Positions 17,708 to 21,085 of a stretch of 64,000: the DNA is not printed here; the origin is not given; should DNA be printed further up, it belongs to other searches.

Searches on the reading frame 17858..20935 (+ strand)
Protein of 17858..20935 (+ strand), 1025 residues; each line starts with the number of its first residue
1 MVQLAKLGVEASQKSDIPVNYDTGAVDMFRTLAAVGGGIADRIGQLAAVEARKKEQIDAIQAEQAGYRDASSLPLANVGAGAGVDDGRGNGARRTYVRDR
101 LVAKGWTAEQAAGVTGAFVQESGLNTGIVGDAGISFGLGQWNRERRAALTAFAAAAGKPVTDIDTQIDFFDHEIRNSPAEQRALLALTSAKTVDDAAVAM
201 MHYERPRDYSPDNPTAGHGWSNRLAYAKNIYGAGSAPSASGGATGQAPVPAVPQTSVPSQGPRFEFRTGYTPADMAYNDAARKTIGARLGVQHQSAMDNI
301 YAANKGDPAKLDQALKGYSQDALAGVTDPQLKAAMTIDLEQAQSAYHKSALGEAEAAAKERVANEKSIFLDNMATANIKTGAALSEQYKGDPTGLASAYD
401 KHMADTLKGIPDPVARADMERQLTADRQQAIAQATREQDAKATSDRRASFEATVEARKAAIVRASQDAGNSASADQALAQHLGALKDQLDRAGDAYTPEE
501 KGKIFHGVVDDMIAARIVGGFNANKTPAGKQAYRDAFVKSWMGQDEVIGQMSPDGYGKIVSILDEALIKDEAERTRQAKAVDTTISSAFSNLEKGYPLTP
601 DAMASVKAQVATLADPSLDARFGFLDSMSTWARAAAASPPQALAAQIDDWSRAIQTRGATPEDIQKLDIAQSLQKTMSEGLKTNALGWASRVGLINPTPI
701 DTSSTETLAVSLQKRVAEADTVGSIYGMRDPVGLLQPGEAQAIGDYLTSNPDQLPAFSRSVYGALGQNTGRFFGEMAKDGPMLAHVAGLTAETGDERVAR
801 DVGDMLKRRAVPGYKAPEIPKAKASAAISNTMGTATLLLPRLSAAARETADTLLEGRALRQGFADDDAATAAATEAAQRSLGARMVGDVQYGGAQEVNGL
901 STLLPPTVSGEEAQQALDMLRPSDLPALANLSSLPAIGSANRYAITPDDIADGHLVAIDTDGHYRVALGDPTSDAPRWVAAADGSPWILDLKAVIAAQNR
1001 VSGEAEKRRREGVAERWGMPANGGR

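Call 76: search_protein_families(library=pfam, proteins=[window:17858-20935:+], max_evalue=0.001)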
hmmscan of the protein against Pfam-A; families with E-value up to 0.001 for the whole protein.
window:17858-20935:+ (1025 aa): 1 family
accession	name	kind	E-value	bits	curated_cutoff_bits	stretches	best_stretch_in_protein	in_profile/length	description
PF18013.6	Phage_lysozyme2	-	3.3e-28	99.1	28.2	1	95-232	4-138/140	Phage tail lysozyme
